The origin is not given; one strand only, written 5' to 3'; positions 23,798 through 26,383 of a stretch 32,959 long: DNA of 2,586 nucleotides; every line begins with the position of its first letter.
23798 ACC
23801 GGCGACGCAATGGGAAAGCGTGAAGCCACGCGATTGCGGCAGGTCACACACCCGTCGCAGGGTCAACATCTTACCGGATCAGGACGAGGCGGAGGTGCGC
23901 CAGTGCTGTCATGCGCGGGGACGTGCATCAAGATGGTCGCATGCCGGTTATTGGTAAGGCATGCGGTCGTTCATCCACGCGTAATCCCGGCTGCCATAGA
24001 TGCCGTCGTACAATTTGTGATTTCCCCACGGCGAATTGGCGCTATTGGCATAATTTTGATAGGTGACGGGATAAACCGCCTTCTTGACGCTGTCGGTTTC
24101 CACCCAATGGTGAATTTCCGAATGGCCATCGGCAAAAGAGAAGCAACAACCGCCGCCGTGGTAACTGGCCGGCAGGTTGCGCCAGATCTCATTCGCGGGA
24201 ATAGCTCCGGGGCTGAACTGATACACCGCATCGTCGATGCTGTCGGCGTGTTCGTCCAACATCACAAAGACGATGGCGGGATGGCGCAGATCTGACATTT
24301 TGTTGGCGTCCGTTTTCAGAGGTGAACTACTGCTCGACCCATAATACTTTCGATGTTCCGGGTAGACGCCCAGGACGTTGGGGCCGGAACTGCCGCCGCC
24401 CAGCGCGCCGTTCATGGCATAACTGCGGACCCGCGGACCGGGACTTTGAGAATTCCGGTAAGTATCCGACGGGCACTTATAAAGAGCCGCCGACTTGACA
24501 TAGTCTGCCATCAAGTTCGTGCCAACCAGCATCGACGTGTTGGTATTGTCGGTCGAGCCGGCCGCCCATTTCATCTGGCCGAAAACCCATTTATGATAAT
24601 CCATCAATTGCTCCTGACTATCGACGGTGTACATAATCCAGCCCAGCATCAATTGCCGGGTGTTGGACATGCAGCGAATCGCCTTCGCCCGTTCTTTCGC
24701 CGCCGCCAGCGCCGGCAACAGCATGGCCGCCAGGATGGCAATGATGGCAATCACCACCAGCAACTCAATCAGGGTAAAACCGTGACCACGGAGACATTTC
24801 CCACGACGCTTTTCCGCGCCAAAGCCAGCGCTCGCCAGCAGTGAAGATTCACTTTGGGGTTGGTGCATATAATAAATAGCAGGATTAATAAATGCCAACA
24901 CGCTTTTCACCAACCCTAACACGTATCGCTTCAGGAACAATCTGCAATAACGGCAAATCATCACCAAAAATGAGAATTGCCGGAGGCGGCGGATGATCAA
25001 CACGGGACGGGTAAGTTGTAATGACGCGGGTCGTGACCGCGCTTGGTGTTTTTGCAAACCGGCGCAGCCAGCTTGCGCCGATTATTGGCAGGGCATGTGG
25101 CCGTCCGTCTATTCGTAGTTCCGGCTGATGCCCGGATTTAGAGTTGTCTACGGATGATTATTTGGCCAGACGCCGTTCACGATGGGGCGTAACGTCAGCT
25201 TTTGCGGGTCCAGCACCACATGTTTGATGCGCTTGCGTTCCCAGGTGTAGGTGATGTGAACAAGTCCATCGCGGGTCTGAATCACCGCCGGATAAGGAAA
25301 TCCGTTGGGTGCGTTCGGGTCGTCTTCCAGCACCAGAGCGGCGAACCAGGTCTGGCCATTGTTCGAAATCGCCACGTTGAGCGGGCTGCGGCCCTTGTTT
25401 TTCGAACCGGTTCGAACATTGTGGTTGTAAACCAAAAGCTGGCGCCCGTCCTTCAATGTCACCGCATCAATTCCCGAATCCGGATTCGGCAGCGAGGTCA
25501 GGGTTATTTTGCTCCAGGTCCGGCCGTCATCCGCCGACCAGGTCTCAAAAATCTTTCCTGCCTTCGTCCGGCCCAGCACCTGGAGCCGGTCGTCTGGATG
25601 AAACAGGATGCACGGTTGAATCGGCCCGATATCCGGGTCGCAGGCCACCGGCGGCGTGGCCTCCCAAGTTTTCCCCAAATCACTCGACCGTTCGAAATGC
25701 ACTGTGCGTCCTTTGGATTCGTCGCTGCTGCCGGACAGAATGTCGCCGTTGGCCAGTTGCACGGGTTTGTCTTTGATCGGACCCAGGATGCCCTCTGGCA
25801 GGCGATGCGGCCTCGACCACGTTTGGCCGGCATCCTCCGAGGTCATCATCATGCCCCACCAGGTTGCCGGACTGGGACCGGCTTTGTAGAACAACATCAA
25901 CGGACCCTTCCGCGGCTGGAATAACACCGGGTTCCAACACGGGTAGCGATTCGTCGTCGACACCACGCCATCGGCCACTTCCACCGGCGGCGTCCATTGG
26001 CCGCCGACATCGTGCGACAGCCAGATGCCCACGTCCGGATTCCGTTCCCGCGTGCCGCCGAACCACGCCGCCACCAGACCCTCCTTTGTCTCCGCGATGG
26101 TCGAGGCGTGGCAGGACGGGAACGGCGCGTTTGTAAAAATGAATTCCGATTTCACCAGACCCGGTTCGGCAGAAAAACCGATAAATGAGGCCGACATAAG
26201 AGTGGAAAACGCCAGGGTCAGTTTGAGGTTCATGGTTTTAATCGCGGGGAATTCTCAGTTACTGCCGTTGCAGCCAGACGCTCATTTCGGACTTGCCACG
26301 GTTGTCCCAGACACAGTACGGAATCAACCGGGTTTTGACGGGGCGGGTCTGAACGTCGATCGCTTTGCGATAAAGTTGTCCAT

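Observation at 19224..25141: Pseudopilin pair plus giant beta-strand-repeat protein wedged into a CAZyme operon: candidate surface-fibre / glycan-capture module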

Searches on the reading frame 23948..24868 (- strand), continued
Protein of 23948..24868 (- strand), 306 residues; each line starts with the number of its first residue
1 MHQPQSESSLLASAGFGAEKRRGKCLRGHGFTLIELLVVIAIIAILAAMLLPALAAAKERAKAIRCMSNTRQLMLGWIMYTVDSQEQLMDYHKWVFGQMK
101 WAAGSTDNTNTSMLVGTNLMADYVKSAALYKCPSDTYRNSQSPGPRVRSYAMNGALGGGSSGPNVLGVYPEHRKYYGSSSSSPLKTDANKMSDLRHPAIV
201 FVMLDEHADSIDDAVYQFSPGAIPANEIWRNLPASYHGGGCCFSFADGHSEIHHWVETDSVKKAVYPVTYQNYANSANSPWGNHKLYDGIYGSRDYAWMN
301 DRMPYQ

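Call 53: find_related_loci(query=A2, collection=genome_contigs, flank=8000)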
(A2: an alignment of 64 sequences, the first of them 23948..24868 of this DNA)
Query A2 (306 aa) in genome_contigs; peptide patterns used: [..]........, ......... (x = any residue, [..] = any of these).
600 stretches matched a pattern (row limit reached: there are more); 425 encode a relative of the query (tblastn E <= 1e-3); the best 80 are kept; 80 distinct loci.
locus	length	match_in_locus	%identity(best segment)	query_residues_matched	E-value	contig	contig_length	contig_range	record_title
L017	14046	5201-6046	38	27-306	1e-52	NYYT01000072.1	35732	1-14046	MAG: Pedosphaera sp. isolate ARS72 12620, whole genome shotgun sequence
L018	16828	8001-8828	37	22-302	8e-48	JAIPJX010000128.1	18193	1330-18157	MAG: Verrucomicrobia bacterium isolate Tobar12.5m-G45 Tobar12-5m-C2113, whole genome shotgun sequence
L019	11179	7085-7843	37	11-266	4e-45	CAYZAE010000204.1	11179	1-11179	MAG TPA_asm: uncultured Verrucomicrobiota bacterium isolate SRP272421_co2_389 genome assembly, contig: NODE_20783_length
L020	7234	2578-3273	40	29-269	1e-43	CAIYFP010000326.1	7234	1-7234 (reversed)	MAG: uncultured Verrucomicrobia bacterium isolate LaPlata-b_bin-1236 genome assembly, contig: bin-1236:326/632, whole ge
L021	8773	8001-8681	40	30-266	1e-42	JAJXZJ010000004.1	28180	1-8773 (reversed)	MAG: bacterium isolate BP7.bin47 NODE_2203_length_28180_cov_2.938616, whole genome shotgun sequence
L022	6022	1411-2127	39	16-256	3e-42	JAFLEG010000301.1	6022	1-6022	MAG: Verrucomicrobia bacterium isolate UWPOB_VERRUCO1 gnl_X_JEIBJCKH_301, whole genome shotgun sequence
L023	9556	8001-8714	38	23-257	3e-41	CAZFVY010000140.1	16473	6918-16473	MAG TPA_asm: uncultured Verrucomicrobiota bacterium isolate binchicken_co54_380 genome assembly, contig: NODE_6254_lengt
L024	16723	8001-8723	37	30-272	3e-40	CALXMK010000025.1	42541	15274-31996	MAG: uncultured Verrucomicrobia bacterium isolate BRZ_CI__bin11 genome assembly, contig: BRZ_CI__NODE_1472_length_42541_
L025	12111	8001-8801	34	20-302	1e-39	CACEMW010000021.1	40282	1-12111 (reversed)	uncultured Verrucomicrobia bacterium isolate AG-404-B10 genome assembly, contig: AG-404-B10_NODE_21, whole genome shotgu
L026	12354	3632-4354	38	27-263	2e-37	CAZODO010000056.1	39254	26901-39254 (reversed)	MAG TPA_asm: uncultured Verrucomicrobiota bacterium isolate binchicken_co66_256 genome assembly, contig: NODE_1755_lengt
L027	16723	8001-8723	38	27-255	1e-35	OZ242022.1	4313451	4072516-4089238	MAG: Limisphaerales bacterium isolate ef39fcb1-bf04-4775-9bfc-b1aaebe32656 genome assembly, chromosome: 1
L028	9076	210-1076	37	18-305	5e-35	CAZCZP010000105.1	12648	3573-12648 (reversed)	MAG TPA_asm: uncultured Bifidobacteriaceae bacterium isolate SRP237561_co1_88 genome assembly, contig: NODE_9177_length_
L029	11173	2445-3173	37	29-263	2e-34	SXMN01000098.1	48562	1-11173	MAG: Verrucomicrobiales bacterium isolate F1-120-MAGs170 F1-120__c283911, whole genome shotgun sequence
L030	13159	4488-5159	39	29-264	4e-34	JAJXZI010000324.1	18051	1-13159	MAG: bacterium isolate BP7.bin46 NODE_4598_length_18051_cov_1.536599, whole genome shotgun sequence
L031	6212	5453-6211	32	5-267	2e-33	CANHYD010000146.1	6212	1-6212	MAG: Verrucomicrobia bacterium isolate RE-27jun17-205 genome assembly, contig: RE-27jun17-C14537, whole genome shotgun s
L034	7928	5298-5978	39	28-262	2e-31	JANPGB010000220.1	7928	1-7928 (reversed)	MAG: Verrucomicrobiota bacterium isolate VAR_69_metabat_5 VAR_69_k141_1151980, whole genome shotgun sequence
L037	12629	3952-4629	39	31-268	3e-29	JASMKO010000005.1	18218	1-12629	MAG: Verrucomicrobiota bacterium isolate Arabian9_MAG_18 c_000000025337, whole genome shotgun sequence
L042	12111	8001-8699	37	30-261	4e-28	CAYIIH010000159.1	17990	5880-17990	MAG TPA_asm: uncultured Verrucomicrobiota bacterium isolate ERP119705_co20_532 genome assembly, contig: NODE_3167_length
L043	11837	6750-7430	37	29-255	5e-26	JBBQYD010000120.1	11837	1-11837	MAG: Verrucomicrobiota bacterium isolate Co_metawrap_2147 Cmw_2147_k141_14387797_length_11837_cov_8.0000, whole genome s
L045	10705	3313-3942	33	31-255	1e-25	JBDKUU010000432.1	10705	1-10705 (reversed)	MAG: Phycisphaerales bacterium isolate 8_bin.166 c_000000774100, whole genome shotgun sequence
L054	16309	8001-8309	43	30-139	8e-20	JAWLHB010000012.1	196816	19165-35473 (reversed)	MAG: Lentisphaeria bacterium isolate 30dZY2.bin.23 NODE_155_length_196816_cov_10.893690, whole genome shotgun sequence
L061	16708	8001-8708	37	29-253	1e-18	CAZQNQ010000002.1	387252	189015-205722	MAG TPA_asm: uncultured Bifidobacterium sp. isolate SRP344714_co2_359 genome assembly, contig: NODE_29_length_387252_cov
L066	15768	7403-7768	44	25-140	2e-18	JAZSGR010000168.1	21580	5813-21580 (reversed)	MAG: Victivallaceae bacterium isolate T1900044577_TS20190043.MAGScoT_cleanbin_000050 SGB_517_k141_611291, whole genome s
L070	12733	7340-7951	30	19-251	1e-17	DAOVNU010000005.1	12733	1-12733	MAG TPA_asm: bacterium isolate CSMAG_1505 CSMAG_1505_k141_3509510_length_12733_cov_21.0000, whole genome shotgun sequenc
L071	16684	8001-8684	32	31-255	1e-17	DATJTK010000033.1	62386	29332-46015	MAG TPA_asm: Candidatus Sulfotelmatobacter sp. isolate SMAG_U15018 k141_3476156, whole genome shotgun sequence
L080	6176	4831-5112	40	30-134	8e-17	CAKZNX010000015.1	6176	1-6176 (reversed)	MAG TPA_asm: uncultured bacterium isolate SRR5214706_bin.3_CONCOCT_v1.1_MAG genome assembly, contig: ERZ1744544.5068, wh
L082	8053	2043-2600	30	31-252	1e-16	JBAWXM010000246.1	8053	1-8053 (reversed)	MAG: Lentisphaerota bacterium isolate ELA063 MAG063_246, whole genome shotgun sequence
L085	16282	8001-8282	47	27-127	2e-16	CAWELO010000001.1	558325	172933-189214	MAG: uncultured Verrucomicrobiae bacterium isolate MFD05705.bin.1.195 genome assembly, contig: contig_1, whole genome sh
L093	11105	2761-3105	41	31-155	8e-16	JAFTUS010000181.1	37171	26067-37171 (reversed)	MAG: Lentisphaeria bacterium isolate RGIG4167 Roe_deer_Colon-2__c527171, whole genome shotgun sequence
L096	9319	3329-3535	59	21-83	9e-16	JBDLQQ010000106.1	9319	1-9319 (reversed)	MAG: Verrucomicrobiota bacterium isolate icacos_2019_sw_WHONDRS-S19S_0094_B_bin.100 scaffold_1672067, whole genome shotg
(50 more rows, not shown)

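Call 56: search_protein_families(library=pfam, proteins=[L020:3693-6635:+, L024:8968-13674:+, L043:7917-10253:+, L045:4181-7102:+, L054:8756-11272:+, L070:8264-11746:+, L071:8871-12707:+, L080:224-2815:-, L082:2673-4922:+, L093:3521-5755:+], max_evalue=0.001)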
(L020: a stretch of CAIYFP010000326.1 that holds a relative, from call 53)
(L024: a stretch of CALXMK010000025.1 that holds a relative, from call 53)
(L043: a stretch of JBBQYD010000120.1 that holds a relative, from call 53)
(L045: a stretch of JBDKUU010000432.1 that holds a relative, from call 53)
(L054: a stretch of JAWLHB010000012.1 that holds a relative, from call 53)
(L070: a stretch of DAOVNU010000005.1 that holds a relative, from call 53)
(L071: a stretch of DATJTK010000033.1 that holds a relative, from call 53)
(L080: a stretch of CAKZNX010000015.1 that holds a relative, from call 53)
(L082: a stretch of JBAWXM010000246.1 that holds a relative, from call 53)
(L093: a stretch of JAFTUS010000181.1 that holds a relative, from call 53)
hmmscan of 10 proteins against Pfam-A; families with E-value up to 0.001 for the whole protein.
L020:3693-6635:+ (981 aa): 5 families
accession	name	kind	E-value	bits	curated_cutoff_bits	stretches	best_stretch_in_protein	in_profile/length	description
PF07679.22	I-set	-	1.3e-10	41.6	23.7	1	544-634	2-90/90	Immunoglobulin I-set domain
PF13927.12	Ig_3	-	1.9e-09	38.3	30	1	544-620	3-78/78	Immunoglobulin domain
PF07691.17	PA14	-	3.6e-08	33.8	24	1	783-898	33-138/147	PA14 domain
PF13205.12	Big_5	-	1.4e-05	26.2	23.6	1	638-734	2-104/105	Bacterial Ig-like domain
PF00047.31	ig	-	0.0007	20.3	21.8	0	551-624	2-76/81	Immunoglobulin domain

L024:8968-13674:+ (1569 aa): 4 families
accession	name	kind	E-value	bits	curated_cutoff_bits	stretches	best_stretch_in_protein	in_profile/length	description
PF13927.12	Ig_3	-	5.5e-09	36.8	30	1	1198-1263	3-78/78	Immunoglobulin domain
PF07679.22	I-set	-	8.1e-09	35.9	23.7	1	1198-1270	2-84/90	Immunoglobulin I-set domain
PF13895.12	Ig_2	-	1.4e-05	25.6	27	1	1198-1277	3-79/79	Immunoglobulin domain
PF02210.31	Laminin_G_2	-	0.00074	20.4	22.9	0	813-862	44-99/126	Laminin G domain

L043:7917-10253:+ (779 aa): 5 families
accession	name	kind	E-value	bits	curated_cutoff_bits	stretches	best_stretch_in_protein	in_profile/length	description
PF00773.25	RNB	-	1.3e-106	357.1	29.3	1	311-626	1-320/326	RNB domain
PF17876.7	CSD2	-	3e-30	104.5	26.2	1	213-289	1-74/74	Cold shock domain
PF08206.17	OB_RNB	-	1e-11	44.7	24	1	129-177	1-47/58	Ribonuclease B OB domain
PF00575.29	S1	-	1.1e-09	39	22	1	681-756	8-71/74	S1 RNA binding domain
PF25049.1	OB_HELZ2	-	2.6e-05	24.4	29.3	0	157-198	52-89/90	3'-5' exoribonuclease HELZ2, OB-fold domain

L045:4181-7102:+ (974 aa): 4 families
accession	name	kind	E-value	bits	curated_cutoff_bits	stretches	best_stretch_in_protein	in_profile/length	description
PF13385.13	Laminin_G_3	-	7.5e-18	65.6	27.6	1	74-236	1-151/151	Concanavalin A-like lectin/glucanases superfamily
PF00754.31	F5_F8_type_C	-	1.5e-10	41.8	28.2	1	360-494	2-118/127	F5/8 type C domain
PF22633.2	F5_F8_type_C_2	-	2.4e-07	31.7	27.8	1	392-485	9-91/91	NedA-like, galactose-binding domain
PF07081.18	DUF1349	-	1.4e-05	25.3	32.4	1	801-859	97-161/179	Protein of unknown function (DUF1349)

L054:8756-11272:+ (839 aa): 2 families
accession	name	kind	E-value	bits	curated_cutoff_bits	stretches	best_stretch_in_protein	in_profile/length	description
PF16126.11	DUF4838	-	3.1e-54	184.7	26.6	1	157-516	3-324/325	Domain of unknown function (DUF4838)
PF03648.19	Glyco_hydro_67N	-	0.00016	22.3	24.3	1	56-146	26-120/120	Glycosyl hydrolase family 67 N-terminus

L070:8264-11746:+ (1161 aa): 0 families

L071:8871-12707:+ (1279 aa): 1 family
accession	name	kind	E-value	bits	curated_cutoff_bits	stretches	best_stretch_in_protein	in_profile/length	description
PF13927.12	Ig_3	-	6.7e-06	27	30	1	793-861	2-78/78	Immunoglobulin domain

L080:224-2815:- (864 aa): 7 families
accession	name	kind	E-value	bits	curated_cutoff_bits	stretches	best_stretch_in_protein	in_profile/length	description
PF04185.19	Phosphoesterase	-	9.5e-18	64.9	23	1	481-752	98-356/356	Phosphoesterase family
PF10282.15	Lactonase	-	4.2e-12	46.4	21.7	1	270-362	198-294/344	Lactonase, 7-bladed beta-propeller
PF08450.18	SGL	-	4.4e-10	40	26.3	0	105-195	138-225/246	SMP-30/Gluconolactonase/LRE-like region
PF25174.1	Beta-prop_THOC3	-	6.5e-07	29.1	305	0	243-342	69-158/272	THOC3 beta-propeller domain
PF02239.22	Cytochrom_D1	-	1.2e-05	24.5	25.5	0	242-306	56-120/368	Cytochrome D1 heme domain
PF16819.11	DUF5074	-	0.00048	19.7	27.2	0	65-129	150-211/353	Domain of unknown function (DUF5074)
PF07676.18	PD40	-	0.00056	20.2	20.9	0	319-328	15-24/38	WD40-like Beta Propeller Repeat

L082:2673-4922:+ (750 aa): 4 families
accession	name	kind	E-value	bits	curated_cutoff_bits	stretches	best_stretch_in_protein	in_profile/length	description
PF17389.8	Bac_rhamnosid6H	-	7.6e-41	140.9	24.5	1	331-667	2-333/339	Bacterial alpha-L-rhamnosidase 6 hairpin glycosidase domain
PF08531.16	Bac_rhamnosid_N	-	1.9e-14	54.3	25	1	88-215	41-168/172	Alpha-L-rhamnosidase N-terminal domain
PF05592.18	Bac_rhamnosid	-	5.3e-14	52.4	22.2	1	228-318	3-94/102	Bacterial alpha-L-rhamnosidase concanavalin-like domain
PF17390.7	Bac_rhamnosid_C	-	6.1e-08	32.8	22.1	1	675-735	1-61/78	Bacterial alpha-L-rhamnosidase C-terminal domain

L093:3521-5755:+ (745 aa): 1 family
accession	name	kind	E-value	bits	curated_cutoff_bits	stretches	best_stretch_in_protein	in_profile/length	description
PF12708.12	Pect-lyase_RHGA_epim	-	2e-14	54.4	27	1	136-211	2-69/213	Rhamnogalacturonase A/epimerase, pectate lyase-like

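Call 67: search_protein_families(library=pfam, proteins=[L022:2415-3893:+, L029:3986-5377:+, L034:6261-7928:+, L042:2038-3600:-, L085:9430-11046:+, L061:9557-10786:+, L037:5522-6592:+, L066:8498-9598:+, L096:4876-5976:+, L026:6283-7341:+], max_evalue=0.001)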
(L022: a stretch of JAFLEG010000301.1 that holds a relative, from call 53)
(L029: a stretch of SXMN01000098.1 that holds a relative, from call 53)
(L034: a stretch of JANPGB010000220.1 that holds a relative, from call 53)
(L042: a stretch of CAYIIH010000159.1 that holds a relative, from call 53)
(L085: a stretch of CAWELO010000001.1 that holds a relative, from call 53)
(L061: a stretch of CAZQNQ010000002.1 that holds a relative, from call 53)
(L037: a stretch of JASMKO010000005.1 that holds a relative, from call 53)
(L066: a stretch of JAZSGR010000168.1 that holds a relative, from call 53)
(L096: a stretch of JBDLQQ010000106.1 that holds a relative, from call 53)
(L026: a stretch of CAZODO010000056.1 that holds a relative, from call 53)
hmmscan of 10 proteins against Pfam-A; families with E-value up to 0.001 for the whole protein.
L022:2415-3893:+ (493 aa): 1 family
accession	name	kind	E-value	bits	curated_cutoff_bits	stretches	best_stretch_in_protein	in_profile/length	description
PF22701.2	Mala_s_1-like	-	5.8e-13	49.5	27.5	1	254-424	11-173/195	Mal s 1 allergenic protein-like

L029:3986-5377:+ (464 aa): 0 families

L034:6261-7928:+ (556 aa): 0 families

L042:2038-3600:- (521 aa): 0 families

L085:9430-11046:+ (539 aa): 0 families

L061:9557-10786:+ (410 aa): 6 families
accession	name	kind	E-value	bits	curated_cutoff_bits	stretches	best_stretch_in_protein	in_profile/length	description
PF10609.15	ParA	-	2e-97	325.9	27.1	1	164-405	2-245/246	NUBPL iron-transfer P-loop NTPase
PF01883.24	FeS_assembly_P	-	1.3e-13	51.5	23.5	1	64-136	2-73/73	Iron-sulfur cluster assembly protein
PF01656.29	CbiA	-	2.7e-11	43.9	25.4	1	168-246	1-54/125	CobQ/CobB/MinD/ParA nucleotide binding domain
PF13614.12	AAA_31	-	9.4e-10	39.1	27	1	166-204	2-40/177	AAA domain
PF00142.24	Fer4_NifH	-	1.1e-06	28.8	25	1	172-214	6-48/271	4Fe-4S iron sulfur cluster binding proteins, NifH/frxC family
PF09140.17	MipZ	-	2.7e-06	27.3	20.7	1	167-207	2-42/262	ATPase MipZ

L037:5522-6592:+ (357 aa): 1 family
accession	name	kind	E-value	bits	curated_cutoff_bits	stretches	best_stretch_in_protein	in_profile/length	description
PF03372.29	Exo_endo_phos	-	1.1e-14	55.1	24.5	1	97-345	1-225/225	Endonuclease/Exonuclease/phosphatase family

L066:8498-9598:+ (367 aa): 1 family
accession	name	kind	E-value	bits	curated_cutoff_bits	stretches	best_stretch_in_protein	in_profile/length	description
PF02504.20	FA_synthesis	-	1.7e-92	310.4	29.1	1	23-340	1-319/324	Fatty acid synthesis protein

L096:4876-5976:+ (367 aa): 4 families
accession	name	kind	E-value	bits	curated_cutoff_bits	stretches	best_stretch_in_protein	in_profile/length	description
PF20434.5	BD-FAE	-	2e-32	112.9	26.8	1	118-325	1-213/215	BD-FAE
PF07859.19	Abhydrolase_3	-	2.9e-13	50.5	25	1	159-348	30-208/210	alpha/beta hydrolase fold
PF00326.27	Peptidase_S9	-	1.2e-09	38.4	22.6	1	289-365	130-209/213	Prolyl oligopeptidase family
PF00135.34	COesterase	-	9e-05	22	27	0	180-213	163-196/515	Carboxylesterase family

L026:6283-7341:+ (353 aa): 1 family
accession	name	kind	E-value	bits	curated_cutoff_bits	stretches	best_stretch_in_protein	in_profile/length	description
PF06439.18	3keto-disac_hyd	-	4.6e-41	141.4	26.8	1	171-349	2-187/187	3-keto-disaccharide hydrolase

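Call 69: search_protein_families(library=ncbifam, proteins=[window:23948-24868:-], max_evalue=10)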
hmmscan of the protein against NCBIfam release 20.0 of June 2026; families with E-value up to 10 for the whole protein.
window:23948-24868:- (306 aa): 18 families
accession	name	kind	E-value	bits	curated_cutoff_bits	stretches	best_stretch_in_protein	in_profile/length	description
TIGR01710.1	typeII_sec_gspG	equivalog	4.8e-08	33.1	88.85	1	29-84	1-56/134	type II secretion system major pseudopilin GspG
TIGR02532.1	IV_pilin_GFxxxE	domain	8e-08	31.8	16.3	1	29-51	2-24/24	prepilin-type N-terminal cleavage/methylation domain-containing protein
NF041775.1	typeIV_PilA_Myxo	equivalog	5.8e-07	29.7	400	1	27-73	9-55/214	type IV pilin protein PilA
TIGR01708.2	typeII_sec_gspH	equivalog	8.8e-07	29.1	80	1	29-61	2-36/169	type II secretion system minor pseudopilin GspH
NF007862.0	PRK10574.1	equivalog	1e-06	29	138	1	29-55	5-31/145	prepilin peptidase-dependent pilin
NF040999.1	pilin_ComGC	equivalog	1.8e-06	28.1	75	1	29-71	2-44/84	competence type IV pilus major pilin ComGC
NF041013.1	T4P_ComGE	equivalog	1.4e-05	25.1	49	1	30-63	5-38/83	competence type IV pilus minor pilin ComGE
TIGR01707.1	gspI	equivalog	0.00033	21.1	44.35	1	30-62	1-33/101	type II secretion system minor pseudopilin GspI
TIGR02596.1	TIGR02596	subfamily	0.00044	20.4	70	1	31-56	1-26/196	Verru_Chthon cassette protein D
NF007800.0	PRK10506.1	equivalog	0.0011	18.8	158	1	28-71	8-51/163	prepilin peptidase-dependent protein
TIGR01711.1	gspJ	equivalog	0.0057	16.5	64.85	1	30-48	2-20/192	type II secretion system minor pseudopilin GspJ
NF040982.1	ComGD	equivalog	0.014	15.8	70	1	30-59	3-32/139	competence type IV pilus minor pilin ComGD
NF038303.1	EPS_HpsB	equivalog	0.018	15.1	150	1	29-56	3-30/211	hormogonium polysaccharide secretion pseudopilin HpsB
TIGR04294.2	pre_pil_HX9DG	domain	0.019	14.8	19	1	234-249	2-17/22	H-X9-DG-CTERM domain-containing protein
NF041002.1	pilin_ComGF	equivalog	0.026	14.7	80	1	29-59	2-32/139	competence type IV pilus minor pilin ComGF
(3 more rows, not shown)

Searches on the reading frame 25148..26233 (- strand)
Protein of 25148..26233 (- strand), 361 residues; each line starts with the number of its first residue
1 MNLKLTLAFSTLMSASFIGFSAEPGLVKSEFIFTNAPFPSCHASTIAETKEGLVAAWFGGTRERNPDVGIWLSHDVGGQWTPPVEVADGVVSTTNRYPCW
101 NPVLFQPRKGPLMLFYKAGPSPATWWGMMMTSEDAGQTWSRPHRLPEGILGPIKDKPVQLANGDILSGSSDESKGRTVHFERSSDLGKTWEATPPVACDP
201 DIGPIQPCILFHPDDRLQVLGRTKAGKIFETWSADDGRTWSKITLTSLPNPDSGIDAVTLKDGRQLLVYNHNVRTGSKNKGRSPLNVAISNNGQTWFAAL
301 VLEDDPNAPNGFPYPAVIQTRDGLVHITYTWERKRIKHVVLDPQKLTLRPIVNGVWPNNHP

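Call 7: search_protein_families(library=pfam, proteins=[window:25148-26233:-], max_evalue=0.01)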
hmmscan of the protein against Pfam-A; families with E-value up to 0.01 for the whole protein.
window:25148-26233:- (361 aa): 5 families
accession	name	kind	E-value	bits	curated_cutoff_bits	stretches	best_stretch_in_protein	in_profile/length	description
PF13088.12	BNR_2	-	3.3e-87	292.8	31.4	1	53-327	3-277/277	BNR repeat-like domain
PF15902.12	Sortilin-Vps10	-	1.4e-05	24.6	33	1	181-279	4-96/446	Sortilin, neurotensin receptor 3,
PF13859.12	BNR_3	-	0.00033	20.6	27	1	63-301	25-278/308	BNR repeat-like domain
PF02012.26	BNR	-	0.0016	18.6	27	0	131-141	2-12/12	BNR/Asp-box repeat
PF15899.11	BNR_6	-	0.0033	17.8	27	0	182-191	3-12/14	BNR-Asp box repeat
